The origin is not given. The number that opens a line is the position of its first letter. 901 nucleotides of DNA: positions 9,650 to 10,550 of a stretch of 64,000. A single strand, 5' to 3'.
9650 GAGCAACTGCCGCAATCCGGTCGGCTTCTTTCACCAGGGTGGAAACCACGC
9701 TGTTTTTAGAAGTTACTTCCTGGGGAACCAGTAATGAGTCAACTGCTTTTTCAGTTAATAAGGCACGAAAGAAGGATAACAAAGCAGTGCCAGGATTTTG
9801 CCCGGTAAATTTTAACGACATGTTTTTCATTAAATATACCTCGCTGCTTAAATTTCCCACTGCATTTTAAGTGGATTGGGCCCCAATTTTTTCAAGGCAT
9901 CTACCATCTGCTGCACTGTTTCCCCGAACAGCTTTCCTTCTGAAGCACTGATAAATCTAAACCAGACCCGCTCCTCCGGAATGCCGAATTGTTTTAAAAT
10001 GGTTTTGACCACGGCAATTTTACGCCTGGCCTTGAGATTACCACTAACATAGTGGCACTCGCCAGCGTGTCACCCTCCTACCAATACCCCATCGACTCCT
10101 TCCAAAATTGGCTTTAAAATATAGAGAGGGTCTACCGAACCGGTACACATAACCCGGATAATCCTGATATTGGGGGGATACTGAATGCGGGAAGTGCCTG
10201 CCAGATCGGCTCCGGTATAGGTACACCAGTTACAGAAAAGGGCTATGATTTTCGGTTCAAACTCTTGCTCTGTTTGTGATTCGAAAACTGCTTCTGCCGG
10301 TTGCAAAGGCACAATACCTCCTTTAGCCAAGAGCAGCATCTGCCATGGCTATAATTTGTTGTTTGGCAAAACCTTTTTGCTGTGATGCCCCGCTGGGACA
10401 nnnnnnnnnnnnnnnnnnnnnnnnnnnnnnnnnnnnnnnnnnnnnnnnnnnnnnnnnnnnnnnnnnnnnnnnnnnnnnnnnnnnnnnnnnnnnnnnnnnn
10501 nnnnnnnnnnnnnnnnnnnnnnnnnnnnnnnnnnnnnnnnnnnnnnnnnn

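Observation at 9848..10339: In-frame UGA in the MvhD-like gene looks like a selenocysteine codon with its own SECIS hairpin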

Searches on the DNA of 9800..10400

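Call 7: search_rna_families(source=window, start=9800, end=10400, threshold=evalue, max_evalue=10, show_alignments=3)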
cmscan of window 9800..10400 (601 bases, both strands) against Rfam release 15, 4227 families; matches with E-value up to 10: 4.
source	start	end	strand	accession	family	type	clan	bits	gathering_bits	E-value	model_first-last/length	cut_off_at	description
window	10292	10364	-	RF01880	Xist_exon1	Gene; lncRNA;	-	16.1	50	0.063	1-85/85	no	X-chromosome inactivation gene exon 1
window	9888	9933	+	RF01519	CC0196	Gene; sRNA;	-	14.7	35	1.1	1-58/58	no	Caulobacter sRNA CC0196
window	10015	10114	-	RF01872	MEG3_2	Gene; lncRNA;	-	14.3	60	3.2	1-105/105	no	Maternally expressed 3 conserved region 2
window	10238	10300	+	RF02133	HOXB13-AS1_2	Gene; lncRNA;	-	12.9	40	2.1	1-81/81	no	HOXB13 antisense RNA 1 conserved region 2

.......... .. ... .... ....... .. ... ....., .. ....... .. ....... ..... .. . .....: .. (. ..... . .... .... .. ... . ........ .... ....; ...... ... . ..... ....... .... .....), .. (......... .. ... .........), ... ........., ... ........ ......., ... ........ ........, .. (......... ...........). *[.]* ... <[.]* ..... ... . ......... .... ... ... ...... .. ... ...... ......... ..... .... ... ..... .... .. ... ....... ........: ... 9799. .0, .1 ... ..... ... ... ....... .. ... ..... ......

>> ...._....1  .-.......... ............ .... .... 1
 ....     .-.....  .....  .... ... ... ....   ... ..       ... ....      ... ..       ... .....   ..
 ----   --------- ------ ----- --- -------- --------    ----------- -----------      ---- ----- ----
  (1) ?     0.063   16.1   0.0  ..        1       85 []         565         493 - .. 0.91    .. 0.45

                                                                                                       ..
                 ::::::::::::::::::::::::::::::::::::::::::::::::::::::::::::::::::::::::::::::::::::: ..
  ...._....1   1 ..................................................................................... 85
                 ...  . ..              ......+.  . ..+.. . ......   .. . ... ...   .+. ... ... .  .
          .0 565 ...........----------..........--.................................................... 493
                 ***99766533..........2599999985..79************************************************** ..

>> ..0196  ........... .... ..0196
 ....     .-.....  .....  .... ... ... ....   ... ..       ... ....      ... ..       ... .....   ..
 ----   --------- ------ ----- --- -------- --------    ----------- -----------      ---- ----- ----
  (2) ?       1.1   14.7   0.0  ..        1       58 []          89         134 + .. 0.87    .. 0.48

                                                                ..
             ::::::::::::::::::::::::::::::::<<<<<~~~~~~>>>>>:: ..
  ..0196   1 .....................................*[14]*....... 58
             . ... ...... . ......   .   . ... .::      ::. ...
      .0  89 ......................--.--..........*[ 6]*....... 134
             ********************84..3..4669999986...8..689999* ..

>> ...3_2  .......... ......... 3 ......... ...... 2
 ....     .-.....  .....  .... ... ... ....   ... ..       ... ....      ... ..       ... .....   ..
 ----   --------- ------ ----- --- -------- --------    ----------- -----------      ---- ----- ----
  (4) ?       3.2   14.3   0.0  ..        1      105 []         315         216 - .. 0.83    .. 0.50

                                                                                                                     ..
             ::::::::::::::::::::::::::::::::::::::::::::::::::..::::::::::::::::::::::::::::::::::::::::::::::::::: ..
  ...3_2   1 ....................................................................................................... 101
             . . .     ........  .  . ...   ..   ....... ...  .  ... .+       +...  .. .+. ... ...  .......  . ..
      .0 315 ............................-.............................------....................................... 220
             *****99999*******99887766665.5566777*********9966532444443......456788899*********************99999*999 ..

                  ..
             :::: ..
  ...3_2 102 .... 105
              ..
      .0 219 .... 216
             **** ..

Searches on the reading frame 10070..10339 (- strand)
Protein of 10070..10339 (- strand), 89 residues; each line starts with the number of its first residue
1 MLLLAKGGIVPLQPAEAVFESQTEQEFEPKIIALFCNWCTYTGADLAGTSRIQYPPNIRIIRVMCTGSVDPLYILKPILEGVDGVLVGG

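Call 12: list_cluster_members(proteins=[window:10070-10339:-, window:10073-10312:-, window:9848-10012:-, window:7544-8674:-, window:6657-7523:-, window:13235-14743:-])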
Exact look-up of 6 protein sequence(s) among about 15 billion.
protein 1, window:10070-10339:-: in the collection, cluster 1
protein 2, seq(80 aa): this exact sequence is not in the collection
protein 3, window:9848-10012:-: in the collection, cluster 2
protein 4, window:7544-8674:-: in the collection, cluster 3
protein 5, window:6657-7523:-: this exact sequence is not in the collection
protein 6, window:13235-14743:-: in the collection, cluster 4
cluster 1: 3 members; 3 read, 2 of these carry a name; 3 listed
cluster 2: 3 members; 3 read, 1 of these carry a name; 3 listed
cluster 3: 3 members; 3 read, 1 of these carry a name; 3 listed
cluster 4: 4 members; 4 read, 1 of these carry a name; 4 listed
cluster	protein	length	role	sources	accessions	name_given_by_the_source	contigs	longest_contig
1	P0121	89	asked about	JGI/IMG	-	hypothetical protein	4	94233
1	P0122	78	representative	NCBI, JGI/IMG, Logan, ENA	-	coenzyme F420-reducing hydrogenase delta subunit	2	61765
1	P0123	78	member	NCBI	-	-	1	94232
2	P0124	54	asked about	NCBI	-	-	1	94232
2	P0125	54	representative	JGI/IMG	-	-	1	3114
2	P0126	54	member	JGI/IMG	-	coenzyme F420-reducing hydrogenase delta subunit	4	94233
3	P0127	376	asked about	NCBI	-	-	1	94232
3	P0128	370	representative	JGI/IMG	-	-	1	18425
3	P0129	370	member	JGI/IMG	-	succinyl-CoA synthetase beta subunit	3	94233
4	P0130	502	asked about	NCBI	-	-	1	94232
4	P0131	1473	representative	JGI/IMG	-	heterodisulfide reductase subunit A-like polyferredoxin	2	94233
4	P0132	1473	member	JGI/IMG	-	-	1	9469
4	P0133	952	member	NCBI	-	-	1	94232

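Call 14: find_encoding_contigs(protein=window:10070-10339:-, flank=3000, max_places=6)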
Protein window:10070-10339:- (89 aa): 4 contigs read that carry it; 4 places shown.
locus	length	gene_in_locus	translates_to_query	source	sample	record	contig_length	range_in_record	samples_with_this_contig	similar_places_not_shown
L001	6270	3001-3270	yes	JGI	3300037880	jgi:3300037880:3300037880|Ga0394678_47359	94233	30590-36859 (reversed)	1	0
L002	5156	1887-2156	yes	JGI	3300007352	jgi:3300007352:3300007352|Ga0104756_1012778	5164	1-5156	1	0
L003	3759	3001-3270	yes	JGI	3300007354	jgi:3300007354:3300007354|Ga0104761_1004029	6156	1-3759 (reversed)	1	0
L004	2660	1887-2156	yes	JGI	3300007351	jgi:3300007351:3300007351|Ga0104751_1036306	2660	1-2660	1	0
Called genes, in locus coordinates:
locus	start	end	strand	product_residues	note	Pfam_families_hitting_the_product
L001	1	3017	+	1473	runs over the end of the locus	PF12831:FAD_oxidored (weak), PF13450:NAD_binding_8 (weak), PF00037:Fer4 (weak), PF14691:Fer4_20, PF07992:Pyr_redox_2, PF13450:NAD_binding_8, PF07992:Pyr_redox_2, PF12831:FAD_oxidored, +21 more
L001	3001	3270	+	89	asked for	PF02662:FlpD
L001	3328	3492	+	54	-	PF02662:FlpD (weak)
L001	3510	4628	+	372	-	PF04432:FrhB_FdhB_C, PF12838:Fer4_7 (faint), PF13183:Fer4_8 (weak)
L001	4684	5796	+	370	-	PF01071:GARS_A (weak), PF08442:ATP-grasp_2, PF13549:ATP-grasp_5, PF24948:Citrate_synth_N, PF00549:Ligase_CoA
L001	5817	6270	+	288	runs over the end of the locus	PF02629:CoA_binding, PF13380:CoA_binding_2 (weak), PF00549:Ligase_CoA, PF13607:Succ_CoA_lig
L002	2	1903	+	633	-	?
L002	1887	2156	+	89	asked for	PF02662:FlpD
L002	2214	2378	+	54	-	PF02662:FlpD (weak)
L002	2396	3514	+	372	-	PF04432:FrhB_FdhB_C, PF12838:Fer4_7 (faint), PF13183:Fer4_8 (weak)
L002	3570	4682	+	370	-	PF01071:GARS_A (weak), PF08442:ATP-grasp_2, PF13549:ATP-grasp_5, PF24948:Citrate_synth_N, PF00549:Ligase_CoA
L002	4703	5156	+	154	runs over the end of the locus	?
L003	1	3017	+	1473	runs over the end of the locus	PF12831:FAD_oxidored (weak), PF13450:NAD_binding_8 (weak), PF00037:Fer4 (weak), PF14691:Fer4_20, PF07992:Pyr_redox_2, PF13450:NAD_binding_8, PF07992:Pyr_redox_2, PF12831:FAD_oxidored, +21 more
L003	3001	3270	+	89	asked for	PF02662:FlpD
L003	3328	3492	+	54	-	PF02662:FlpD (weak)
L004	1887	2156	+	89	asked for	PF02662:FlpD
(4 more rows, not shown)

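Call 16: find_encoding_contigs(protein=P0122, flank=10000, max_places=6)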
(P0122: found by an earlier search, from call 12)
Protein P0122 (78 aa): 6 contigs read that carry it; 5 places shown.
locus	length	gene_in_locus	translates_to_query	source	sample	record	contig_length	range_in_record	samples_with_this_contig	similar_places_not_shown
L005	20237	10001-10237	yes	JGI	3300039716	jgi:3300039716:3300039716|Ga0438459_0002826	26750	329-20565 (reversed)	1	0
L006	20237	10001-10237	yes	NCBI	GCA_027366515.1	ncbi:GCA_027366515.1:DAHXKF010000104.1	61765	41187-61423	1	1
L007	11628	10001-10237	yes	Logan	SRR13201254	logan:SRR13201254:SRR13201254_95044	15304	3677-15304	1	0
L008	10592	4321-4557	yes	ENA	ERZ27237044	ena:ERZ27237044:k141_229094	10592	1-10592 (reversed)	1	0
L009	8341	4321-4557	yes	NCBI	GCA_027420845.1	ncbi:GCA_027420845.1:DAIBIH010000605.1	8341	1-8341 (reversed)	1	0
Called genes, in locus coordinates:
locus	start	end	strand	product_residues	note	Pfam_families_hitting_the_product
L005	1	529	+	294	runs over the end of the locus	PF01292:Ni_hydr_CYTB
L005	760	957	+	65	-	-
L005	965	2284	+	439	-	PF05201:GlutR_N, PF01488:Shikimate_DH, PF00745:GlutR_dimer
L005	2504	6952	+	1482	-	PF00890:FAD_binding_2 (weak), PF00037:Fer4 (weak), PF14691:Fer4_20, PF01266:DAO (weak), PF07992:Pyr_redox_2, PF13450:NAD_binding_8, PF07992:Pyr_redox_2, PF12838:Fer4_7, +19 more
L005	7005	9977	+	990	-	PF00037:Fer4 (weak), PF13237:Fer4_10 (weak), PF12838:Fer4_7, PF13187:Fer4_9 (weak), PF00890:FAD_binding_2 (weak), PF07992:Pyr_redox_2, PF12838:Fer4_7, PF13237:Fer4_10, +15 more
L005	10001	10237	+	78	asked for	PF02662:FlpD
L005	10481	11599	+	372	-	-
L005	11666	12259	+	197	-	PF13183:Fer4_8, PF13187:Fer4_9 (weak), PF13534:Fer4_17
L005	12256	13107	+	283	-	PF02754:CCG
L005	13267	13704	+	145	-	PF03100:CcmE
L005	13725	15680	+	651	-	PF01578:Cytochrom_C_asm, PF16327:CcmF_C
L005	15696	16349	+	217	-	PF00005:ABC_tran, PF13304:AAA_21 (faint)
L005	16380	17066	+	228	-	PF03379:CcmB, PF12698:ABC2_membrane_3 (weak)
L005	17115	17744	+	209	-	PF01578:Cytochrom_C_asm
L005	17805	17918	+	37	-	-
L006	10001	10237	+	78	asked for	PF02662:FlpD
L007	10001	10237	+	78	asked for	PF02662:FlpD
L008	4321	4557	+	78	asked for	PF02662:FlpD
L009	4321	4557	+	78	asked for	PF02662:FlpD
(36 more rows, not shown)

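Call 20: find_encoding_contigs(protein=P0123, flank=1000, max_places=4)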
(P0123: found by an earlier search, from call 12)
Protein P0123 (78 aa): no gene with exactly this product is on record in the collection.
